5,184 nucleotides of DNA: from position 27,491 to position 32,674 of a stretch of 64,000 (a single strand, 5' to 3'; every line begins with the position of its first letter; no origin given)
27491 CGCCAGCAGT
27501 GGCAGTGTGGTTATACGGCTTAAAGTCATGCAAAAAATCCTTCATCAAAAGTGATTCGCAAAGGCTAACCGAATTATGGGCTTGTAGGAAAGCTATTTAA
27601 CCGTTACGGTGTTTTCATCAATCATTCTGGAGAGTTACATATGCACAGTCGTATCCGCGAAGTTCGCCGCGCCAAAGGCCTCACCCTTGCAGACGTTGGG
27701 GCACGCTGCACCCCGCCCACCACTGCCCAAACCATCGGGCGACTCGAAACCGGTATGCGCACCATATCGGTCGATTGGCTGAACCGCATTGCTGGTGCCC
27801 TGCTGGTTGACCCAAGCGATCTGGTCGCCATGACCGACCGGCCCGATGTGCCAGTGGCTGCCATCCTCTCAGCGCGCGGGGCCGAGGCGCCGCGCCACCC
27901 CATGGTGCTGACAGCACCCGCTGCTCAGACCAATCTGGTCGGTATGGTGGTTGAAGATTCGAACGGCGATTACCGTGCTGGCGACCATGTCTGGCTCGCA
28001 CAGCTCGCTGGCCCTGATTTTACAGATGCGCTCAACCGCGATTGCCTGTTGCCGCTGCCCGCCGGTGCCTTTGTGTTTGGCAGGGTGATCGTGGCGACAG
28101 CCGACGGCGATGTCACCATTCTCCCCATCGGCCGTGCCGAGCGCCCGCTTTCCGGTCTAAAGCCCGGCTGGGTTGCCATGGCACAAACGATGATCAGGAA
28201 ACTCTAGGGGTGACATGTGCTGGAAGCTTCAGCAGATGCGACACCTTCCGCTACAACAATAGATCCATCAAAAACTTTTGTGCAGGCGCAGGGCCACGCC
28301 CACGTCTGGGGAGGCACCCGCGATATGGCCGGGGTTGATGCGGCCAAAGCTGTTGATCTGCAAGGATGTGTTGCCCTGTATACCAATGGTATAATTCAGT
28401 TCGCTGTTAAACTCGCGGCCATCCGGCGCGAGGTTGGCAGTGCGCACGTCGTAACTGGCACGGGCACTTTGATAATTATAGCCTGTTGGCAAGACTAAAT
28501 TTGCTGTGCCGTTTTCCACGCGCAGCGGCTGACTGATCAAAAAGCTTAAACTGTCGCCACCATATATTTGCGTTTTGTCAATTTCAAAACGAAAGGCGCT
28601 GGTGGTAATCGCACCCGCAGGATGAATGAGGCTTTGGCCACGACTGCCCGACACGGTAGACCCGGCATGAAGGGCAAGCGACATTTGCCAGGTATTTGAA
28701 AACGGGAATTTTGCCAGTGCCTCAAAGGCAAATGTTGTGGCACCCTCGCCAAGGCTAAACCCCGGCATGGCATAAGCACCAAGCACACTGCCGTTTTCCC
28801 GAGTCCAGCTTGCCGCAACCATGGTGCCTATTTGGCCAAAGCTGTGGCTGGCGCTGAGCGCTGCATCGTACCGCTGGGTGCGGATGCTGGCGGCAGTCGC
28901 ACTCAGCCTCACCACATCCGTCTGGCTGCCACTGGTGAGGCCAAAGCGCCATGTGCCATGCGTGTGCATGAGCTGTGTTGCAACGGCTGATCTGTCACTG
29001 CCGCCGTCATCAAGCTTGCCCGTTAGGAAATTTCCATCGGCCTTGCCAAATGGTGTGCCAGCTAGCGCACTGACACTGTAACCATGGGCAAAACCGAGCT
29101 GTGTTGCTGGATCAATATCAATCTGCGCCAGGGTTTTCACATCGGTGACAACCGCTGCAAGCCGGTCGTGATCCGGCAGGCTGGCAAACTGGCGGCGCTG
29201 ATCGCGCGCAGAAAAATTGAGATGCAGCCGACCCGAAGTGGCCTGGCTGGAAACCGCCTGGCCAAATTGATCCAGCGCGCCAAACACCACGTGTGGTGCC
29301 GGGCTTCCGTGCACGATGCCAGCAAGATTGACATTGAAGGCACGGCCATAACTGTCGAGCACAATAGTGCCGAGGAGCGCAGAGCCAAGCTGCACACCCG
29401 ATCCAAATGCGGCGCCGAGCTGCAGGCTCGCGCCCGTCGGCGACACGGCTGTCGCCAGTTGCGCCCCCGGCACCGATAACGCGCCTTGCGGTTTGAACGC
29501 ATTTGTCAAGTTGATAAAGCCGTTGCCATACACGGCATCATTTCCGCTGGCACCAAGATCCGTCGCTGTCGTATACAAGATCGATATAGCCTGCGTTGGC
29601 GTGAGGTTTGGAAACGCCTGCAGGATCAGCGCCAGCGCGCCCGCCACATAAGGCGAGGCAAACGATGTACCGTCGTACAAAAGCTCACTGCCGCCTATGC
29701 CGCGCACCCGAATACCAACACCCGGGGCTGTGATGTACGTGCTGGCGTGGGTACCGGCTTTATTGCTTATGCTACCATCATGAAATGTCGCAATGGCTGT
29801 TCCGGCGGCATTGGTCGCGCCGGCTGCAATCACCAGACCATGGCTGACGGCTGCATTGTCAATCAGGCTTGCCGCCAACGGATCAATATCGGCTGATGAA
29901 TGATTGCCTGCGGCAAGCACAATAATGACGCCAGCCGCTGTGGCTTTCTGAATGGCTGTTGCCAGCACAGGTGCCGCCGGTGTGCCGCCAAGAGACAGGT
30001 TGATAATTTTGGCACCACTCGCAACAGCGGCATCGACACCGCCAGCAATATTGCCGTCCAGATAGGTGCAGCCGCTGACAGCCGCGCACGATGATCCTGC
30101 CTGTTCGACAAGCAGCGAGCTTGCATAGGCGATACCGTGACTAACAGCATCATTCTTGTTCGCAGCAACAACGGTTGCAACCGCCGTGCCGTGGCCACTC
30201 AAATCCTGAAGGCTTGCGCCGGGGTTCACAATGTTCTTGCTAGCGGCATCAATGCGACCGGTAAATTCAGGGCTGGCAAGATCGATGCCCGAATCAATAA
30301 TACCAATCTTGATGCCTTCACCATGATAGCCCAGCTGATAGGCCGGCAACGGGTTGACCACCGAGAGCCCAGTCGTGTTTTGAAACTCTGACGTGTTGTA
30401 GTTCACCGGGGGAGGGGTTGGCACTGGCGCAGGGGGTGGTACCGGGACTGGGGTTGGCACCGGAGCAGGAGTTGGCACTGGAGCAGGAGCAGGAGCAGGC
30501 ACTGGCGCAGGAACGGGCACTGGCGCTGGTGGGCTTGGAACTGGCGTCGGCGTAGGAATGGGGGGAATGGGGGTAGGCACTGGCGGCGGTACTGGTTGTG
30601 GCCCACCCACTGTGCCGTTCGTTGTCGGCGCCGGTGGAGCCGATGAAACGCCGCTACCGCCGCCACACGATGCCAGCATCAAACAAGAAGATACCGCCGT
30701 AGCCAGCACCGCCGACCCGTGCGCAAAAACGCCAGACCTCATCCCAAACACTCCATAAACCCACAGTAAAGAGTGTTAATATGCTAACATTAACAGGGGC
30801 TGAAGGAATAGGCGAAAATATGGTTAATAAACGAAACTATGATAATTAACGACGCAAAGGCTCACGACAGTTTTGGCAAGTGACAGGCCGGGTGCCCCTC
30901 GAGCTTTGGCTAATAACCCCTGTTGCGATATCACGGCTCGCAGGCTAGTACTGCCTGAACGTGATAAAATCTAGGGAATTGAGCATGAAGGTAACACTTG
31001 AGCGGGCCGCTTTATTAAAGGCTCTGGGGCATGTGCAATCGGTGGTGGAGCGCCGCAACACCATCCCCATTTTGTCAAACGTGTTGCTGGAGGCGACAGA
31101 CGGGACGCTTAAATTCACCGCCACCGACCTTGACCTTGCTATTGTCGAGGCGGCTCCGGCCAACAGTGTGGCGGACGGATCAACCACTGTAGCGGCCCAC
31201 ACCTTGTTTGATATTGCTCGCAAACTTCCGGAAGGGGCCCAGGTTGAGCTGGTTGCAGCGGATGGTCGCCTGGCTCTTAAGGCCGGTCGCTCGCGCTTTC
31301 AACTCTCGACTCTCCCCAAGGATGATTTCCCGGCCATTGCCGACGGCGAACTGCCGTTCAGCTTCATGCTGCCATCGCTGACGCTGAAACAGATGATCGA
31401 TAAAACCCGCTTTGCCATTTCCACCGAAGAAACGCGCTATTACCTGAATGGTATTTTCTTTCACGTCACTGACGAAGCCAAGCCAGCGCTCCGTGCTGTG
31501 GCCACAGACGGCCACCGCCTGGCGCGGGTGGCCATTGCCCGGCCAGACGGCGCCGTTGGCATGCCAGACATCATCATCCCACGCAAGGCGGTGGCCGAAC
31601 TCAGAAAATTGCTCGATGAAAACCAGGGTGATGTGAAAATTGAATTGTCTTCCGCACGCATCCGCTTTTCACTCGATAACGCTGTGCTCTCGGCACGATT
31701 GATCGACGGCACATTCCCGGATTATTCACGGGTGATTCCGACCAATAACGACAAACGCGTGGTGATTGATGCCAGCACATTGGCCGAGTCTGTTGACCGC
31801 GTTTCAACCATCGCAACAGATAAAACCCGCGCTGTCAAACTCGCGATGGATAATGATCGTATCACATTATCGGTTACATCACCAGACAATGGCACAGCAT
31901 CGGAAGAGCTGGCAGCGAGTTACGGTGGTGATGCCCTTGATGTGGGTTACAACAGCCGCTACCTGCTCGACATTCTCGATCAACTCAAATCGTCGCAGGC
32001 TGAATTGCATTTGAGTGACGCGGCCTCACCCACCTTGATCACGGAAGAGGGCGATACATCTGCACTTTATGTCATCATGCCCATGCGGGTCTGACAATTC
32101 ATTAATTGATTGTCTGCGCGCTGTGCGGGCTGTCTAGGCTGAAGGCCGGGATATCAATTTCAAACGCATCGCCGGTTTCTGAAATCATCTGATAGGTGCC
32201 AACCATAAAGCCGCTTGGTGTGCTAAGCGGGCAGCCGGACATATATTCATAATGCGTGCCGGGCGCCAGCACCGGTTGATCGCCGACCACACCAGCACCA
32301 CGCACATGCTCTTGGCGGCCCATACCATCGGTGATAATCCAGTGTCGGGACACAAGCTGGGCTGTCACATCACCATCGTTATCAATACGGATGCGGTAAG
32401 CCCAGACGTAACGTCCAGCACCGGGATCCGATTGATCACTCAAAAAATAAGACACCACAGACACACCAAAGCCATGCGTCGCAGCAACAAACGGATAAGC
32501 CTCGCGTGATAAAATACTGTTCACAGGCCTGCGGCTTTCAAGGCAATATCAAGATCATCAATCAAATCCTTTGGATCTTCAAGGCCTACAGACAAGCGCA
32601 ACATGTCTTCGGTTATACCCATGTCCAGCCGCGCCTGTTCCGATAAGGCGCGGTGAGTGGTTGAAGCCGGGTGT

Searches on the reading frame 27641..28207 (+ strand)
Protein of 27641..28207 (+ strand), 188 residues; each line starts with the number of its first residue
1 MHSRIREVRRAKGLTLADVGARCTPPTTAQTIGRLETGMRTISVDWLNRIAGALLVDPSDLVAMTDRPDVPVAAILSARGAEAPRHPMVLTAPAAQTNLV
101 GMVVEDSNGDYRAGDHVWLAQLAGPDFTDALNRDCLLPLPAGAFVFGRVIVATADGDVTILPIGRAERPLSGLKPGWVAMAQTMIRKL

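Call 31: search_protein_families(library=pfam, max_evalue=0.001, proteins=[window:27641-28207:+])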
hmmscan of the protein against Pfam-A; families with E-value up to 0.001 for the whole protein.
window:27641-28207:+ (188 aa): 2 families
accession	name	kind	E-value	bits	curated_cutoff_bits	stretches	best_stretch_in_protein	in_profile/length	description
PF13560.12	HTH_31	-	2.8e-07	31.2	27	1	4-61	5-61/64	Helix-turn-helix domain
PF01381.28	HTH_3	-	5.1e-06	26.9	23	1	5-61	1-55/55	Helix-turn-helix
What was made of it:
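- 27641..28207 (+): RogA-like repressor candidate: XRE helix-turn-helix domain plus a LexA/cI-fold C-terminal domain without the Ser/Lys dyad. Transcribed divergently from gafA. Pfam HTH_3/HTH_31 at residues 4-61 (call 31).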

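Call 43: search_protein_families(library=phrogs, max_evalue=0.001, proteins=[window:27641-28207:+])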
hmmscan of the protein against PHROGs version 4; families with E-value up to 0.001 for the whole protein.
window:27641-28207:+ (188 aa): 4 families
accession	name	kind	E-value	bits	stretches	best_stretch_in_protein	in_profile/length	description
phrog_3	-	transcription regulation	9.8e-08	33.2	1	1-64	89-148/430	transcriptional repressor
phrog_8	-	transcription regulation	8e-06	26.5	1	5-70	81-224/346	transcriptional regulator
phrog_4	-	transcription regulation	1.1e-05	25.6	1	3-69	139-199/400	transcriptional repressor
phrog_5823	-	transcription regulation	4e-05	23.9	1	3-67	9-72/404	transcriptional regulator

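Call 65: search_solved_structures(query=window:27641-28207:+, max_evalue=1)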
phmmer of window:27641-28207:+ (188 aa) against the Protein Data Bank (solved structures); distinct sequences matched with E-value up to 1: 6.
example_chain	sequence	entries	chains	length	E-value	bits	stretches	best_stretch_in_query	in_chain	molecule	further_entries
6rnz_A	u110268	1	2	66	0.014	18.6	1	1-62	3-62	HTH-type transcriptional regulator DdrOC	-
6jq1_A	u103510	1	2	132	0.02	18.1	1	1-62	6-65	Transcriptional regulator, XRE family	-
6rmq_A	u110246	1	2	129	0.046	16.9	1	1-62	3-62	HTH-type transcriptional regulator DdrOC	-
6rnx_A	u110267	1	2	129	0.047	16.9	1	1-62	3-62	HTH-type transcriptional regulator DdrOC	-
1y7y_A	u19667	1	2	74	0.15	15.3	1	3-61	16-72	C.AhdI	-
9xz9_A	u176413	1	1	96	0.6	13.3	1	4-63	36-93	Quorum sensing controller protein QseC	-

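Call 67: search_protein_families(library=pfam, max_evalue=10, proteins=[window:27641-28207:+])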
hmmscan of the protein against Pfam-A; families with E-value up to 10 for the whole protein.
window:27641-28207:+ (188 aa): 3 families
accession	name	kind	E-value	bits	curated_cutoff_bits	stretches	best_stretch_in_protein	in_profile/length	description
PF13560.12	HTH_31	-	2.8e-07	31.2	27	1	4-61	5-61/64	Helix-turn-helix domain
PF01381.28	HTH_3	-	5.1e-06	26.9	23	1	5-61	1-55/55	Helix-turn-helix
PF13443.12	HTH_26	-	0.0041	17.8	22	1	4-64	1-60/63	Cro/C1-type HTH DNA-binding domain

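Call 68: find_homologous_proteins(query=window:27641-28207:+, max_evalue=0.00001)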
Query window:27641-28207:+ (188 aa): 7620 proteins with E <= 0.00001 among 8000 candidates; the best 120 are listed.
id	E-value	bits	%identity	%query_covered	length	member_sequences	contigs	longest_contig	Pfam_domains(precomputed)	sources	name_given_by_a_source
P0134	6.7e-118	409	100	100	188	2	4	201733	PF01381.29,PF13560.13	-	-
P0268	1.4e-104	366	88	100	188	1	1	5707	PF01381.29,PF13560.13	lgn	-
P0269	4.3e-67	244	61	99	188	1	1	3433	PF01381.29,PF13560.13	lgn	-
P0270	9.2e-67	243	62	100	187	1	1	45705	PF01381.29,PF13560.13,PF13443.13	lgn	-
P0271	1.5e-66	242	62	100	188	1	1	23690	PF01381.29,PF13560.13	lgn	-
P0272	7.6e-65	236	61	100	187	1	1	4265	PF01381.29,PF13560.13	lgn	-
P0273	4.2e-64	234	60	100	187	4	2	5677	PF01381.29,PF13560.13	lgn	-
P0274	1.0e-63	233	59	100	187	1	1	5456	PF01381.29,PF13560.13,PF13443.13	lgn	-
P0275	2.9e-63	231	59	100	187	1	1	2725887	PF01381.29,PF13560.13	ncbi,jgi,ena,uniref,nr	ncbi:helix-turn-helix domain-containing protein [Pedomonas mirosovicensis]|uniref:helix-turn-helix d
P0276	3.3e-63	231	59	100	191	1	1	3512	PF01381.29,PF13560.13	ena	-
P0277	8.2e-63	230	59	100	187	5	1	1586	PF01381.29,PF13560.13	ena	-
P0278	2.0e-62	228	58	100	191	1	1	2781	PF01381.29,PF13560.13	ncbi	-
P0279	5.3e-62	227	59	100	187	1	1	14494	PF01381.29,PF13560.13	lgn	-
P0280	5.3e-62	227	58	100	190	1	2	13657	PF01381.29,PF13560.13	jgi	jgi:transcriptional regulator with XRE-family HTH domain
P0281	9.3e-62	226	56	100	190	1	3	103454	PF01381.29,PF13560.13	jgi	jgi:transcriptional regulator with XRE-family HTH domain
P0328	9.4e-57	210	57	100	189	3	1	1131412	PF01381.29,PF13560.13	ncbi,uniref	ncbi:helix-turn-helix domain-containing protein [Sphingomonas sp. LT1P40]|uniref:helix-turn-helix do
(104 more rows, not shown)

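Call 71: find_encoding_contigs(protein=P0275, flank=10000, max_places=2)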
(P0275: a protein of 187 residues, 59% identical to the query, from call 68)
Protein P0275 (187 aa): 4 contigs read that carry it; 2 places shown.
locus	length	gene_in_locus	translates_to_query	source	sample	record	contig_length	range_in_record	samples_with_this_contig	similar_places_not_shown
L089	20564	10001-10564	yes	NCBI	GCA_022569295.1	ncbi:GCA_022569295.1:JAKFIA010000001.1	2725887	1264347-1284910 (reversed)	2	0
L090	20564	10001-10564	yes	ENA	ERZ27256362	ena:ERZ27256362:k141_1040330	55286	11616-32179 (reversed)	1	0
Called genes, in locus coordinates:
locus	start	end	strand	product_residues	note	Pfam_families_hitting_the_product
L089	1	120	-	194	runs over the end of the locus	-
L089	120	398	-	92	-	PF23148:Gp77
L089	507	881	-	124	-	-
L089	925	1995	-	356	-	-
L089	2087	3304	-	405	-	PF05065:Phage_capsid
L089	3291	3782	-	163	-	PF04586:Peptidase_S78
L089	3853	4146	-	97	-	PF19622:DUF6127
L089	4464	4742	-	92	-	-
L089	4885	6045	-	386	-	PF04860:Phage_portal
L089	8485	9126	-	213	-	-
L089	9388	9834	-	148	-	PF20057:DUF6456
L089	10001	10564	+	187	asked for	PF01381:HTH_3, PF13560:HTH_31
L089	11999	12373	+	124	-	-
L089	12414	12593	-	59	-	-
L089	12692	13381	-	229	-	PF00753:Lactamase_B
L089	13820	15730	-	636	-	PF02897:Peptidase_S9_N, PF26549:Tricorn_N (weak), PF07676:PD40, PF20434:BD-FAE (faint), PF26550:Tricorn_2nd (weak), PF02129:Peptidase_S15 (faint), PF00326:Peptidase_S9, PF01738:DLH (weak)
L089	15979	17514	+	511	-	PF00450:Peptidase_S10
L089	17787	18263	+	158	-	PF13505:OMP_b-brl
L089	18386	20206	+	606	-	PF00425:Chorismate_bind, PF01063:Aminotran_4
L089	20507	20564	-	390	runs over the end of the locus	PF07690:MFS_1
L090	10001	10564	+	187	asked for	PF01381:HTH_3, PF13560:HTH_31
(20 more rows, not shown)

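Call 72: find_encoding_contigs(protein=P0328, flank=10000, max_places=2)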
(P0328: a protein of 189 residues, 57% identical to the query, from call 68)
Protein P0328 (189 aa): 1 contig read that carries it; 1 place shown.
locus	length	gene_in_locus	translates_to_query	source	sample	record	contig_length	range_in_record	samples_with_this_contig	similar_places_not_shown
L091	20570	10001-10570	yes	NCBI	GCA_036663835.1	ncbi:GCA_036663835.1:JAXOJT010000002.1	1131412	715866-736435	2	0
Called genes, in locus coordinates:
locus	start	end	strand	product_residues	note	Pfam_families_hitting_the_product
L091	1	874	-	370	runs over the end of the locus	PF04860:Phage_portal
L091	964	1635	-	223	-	PF01564:Spermine_synth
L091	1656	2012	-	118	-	-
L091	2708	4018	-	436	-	PF03237:Terminase_6N, PF17289:Terminase_6C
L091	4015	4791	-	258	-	-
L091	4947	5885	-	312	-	PF01678:DAP_epimerase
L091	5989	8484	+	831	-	PF05887:Trypan_PARP (faint), PF10101:DUF2339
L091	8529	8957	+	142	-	-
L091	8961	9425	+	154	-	-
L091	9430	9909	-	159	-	PF20057:DUF6456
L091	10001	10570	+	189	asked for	PF01381:HTH_3, PF13560:HTH_31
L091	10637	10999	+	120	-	-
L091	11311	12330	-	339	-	PF00478:IMPDH (faint), PF03060:NMO, PF05690:ThiG (weak)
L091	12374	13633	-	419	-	PF00696:AA_kinase, PF01842:ACT, PF22468:ACT_9, PF13840:ACT_7, PF22468:ACT_9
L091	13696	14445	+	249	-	PF08003:Methyltransf_9 (weak), PF13489:Methyltransf_23, PF02353:CMAS (weak), PF05401:NodS, PF13847:Methyltransf_31, PF08241:Methyltransf_11, PF08242:Methyltransf_12, PF13649:Methyltransf_25, +1 more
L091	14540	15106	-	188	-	-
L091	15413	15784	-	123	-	PF01588:tRNA_bind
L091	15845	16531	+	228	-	PF03167:UDG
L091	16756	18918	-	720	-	PF07715:Plug, PF00593:TonB_dep_Rec_b-barrel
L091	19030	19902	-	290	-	PF00763:THF_DHG_CYH, PF02882:THF_DHG_CYH_C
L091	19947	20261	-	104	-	PF02325:CCB3_YggT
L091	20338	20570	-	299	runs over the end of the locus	PF00696:AA_kinase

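Call 75: predict_structure(alignment_id=A3)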
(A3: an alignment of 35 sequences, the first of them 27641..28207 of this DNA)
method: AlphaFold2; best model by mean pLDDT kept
length: 188 residues; sequences in the alignment: 35
mean_pLDDT: 89.7   pTM: 0.65
mean pLDDT of the five models: 89.7, 89.5, 89.2, 88.0, 87.3
residues with pLDDT >= 90: 126; 70-90: 52; 50-70: 10; < 50: 0
segments of 3 or more residues with pLDDT < 50: none
pLDDT, mean of each block of 10 residues (from residue 1): 83 95 95 87 88 91 74 94 94 83 93 95 91 95 93 93 83 94 85
secondary structure, 60 per line:
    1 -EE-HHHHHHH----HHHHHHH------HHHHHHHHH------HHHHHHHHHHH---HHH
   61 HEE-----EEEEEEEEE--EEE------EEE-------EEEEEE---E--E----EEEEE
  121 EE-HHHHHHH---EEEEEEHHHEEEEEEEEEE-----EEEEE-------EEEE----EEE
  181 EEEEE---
elements in order: H5-11 H16-22 H29-37 H44-54 H58-61 E69-77 E80-82 E89-91 E99-104 E116-122 H124-130 E134-139 E143-152 E158-162 E170-173 E178-185
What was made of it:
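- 27641..28207 (+): AF2 model with pLDDT 89.7 (call 75).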

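Call 78: fold_search(model_id=the predicted structure, library=pdb)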
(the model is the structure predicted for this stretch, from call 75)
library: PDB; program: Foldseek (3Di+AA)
matches with E <= 10: 1263; with E <= 0.001: 4
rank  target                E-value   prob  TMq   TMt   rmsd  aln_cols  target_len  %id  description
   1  7jvt_D                1.3e-05  1.00  0.37  0.36  11.1       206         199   12  Crystal structure of a lambda-186 hybrid repressor (released 2021-09-08)
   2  3k2z_A                6.5e-05  1.00  0.45  0.45  10.1       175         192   12  Crystal structure of a LexA protein from Thermotoga maritima (released 2010-10-06)
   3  3bdn_A                3.8e-04  1.00  0.36  0.30  12.0       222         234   14  Crystal Structure of the Lambda Repressor (released 2008-04-15)
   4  3k2z_B                7.3e-04  1.00  0.41  0.40  11.4       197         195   12  Crystal structure of a LexA protein from Thermotoga maritima (released 2010-10-06)
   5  2ho0                  1.0e-03  1.00  0.40  0.55   5.5       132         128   12  Structure of a Hyper-cleavable Monomeric Fragment of Phage Lambda Repressor Containing the Cleavage Site Region (released 2006-09-19)
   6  6jq1_A                5.3e-03  1.00  0.30  0.42   4.0        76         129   26  Crystal Structure of DdrO from Deinococcus geothermalis (released 2019-08-28)
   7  1kca_A                5.7e-03  1.00  0.36  0.61   4.5       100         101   14  Crystal Structure of the lambda Repressor C-terminal Domain Octamer (released 2001-12-21)
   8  2bnn_B                5.7e-03  0.89  0.30  0.30  14.2       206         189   14  The structure of Hydroxypropylphosphonic acid epoxidase from S. wedmorenis in complex with fosfomycin (released 2005-10-05)
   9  3f52_A                6.0e-03  1.00  0.28  0.67   1.0        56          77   25  Crystal structure of the clp gene regulator ClgR from C. glutamicum (released 2008-11-18)
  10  2bno_A                6.4e-03  0.82  0.29  0.28  13.3       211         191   11  The structure of Hydroxypropylphosphonic acid epoxidase from S. wedmorenis. (released 2005-10-05)
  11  2bnm_A                6.8e-03  0.80  0.27  0.26  14.3       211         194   10  The structure of Hydroxypropylphosphonic acid epoxidase from S. wedmorenis. (released 2005-10-05)
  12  9k3w_A                7.7e-03  1.00  0.29  0.78   1.8        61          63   28  Crystal structure of putative transcription regulator (dr_2454) from Deinococcus radiodurans (released 2025-10-22)
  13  1zzc_B                7.7e-03  0.89  0.29  0.30  14.2       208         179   12  Crystal Structure of CoII HppE in Complex with Tris Buffer (released 2005-07-26)
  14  6jq1_B                9.8e-03  1.00  0.29  0.41   1.5        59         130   32  Crystal Structure of DdrO from Deinococcus geothermalis (released 2019-08-28)
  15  1zz7_B                1.0e-02  0.94  0.33  0.36  11.0       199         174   13  Crystal Structure of FeII HppE in Complex with Substrate form 1 (released 2005-07-26)
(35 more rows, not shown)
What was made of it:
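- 27641..28207 (+): Best full-length Foldseek matches are the lambda-186 repressor, LexA and lambda cI (call 78).
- On RogA-type GTA repressor: Foldseek best matches are the lambda-186 repressor, LexA and cI (call 78).
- Repressor fold: calls 75, 78. A cI/LexA-fold repressor sits nearby (call 78).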

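Call 103: search_protein_families(library=padloc, max_evalue=0.001, proteins=[window:27641-28207:+])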
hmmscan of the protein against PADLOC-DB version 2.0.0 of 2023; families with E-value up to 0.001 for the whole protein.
window:27641-28207:+ (188 aa): 2 families
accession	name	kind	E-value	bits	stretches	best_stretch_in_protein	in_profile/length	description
PDLC03665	Control_protein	-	3.8e-05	21.9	1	31-65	38-72/77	control protein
PDLC02926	HTH_VI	-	4.9e-05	21.5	1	2-66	3-65/92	-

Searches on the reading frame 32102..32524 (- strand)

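Call 11: search_protein_families(library=pfam, max_evalue=0.001, proteins=[window:32102-32524:-])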
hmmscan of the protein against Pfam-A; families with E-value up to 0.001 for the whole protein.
window:32102-32524:- (140 aa): 1 family
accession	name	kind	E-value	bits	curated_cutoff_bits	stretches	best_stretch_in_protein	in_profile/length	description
PF04379.20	DUF525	-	1.7e-35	121.5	27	1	30-114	2-86/87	ApaG domain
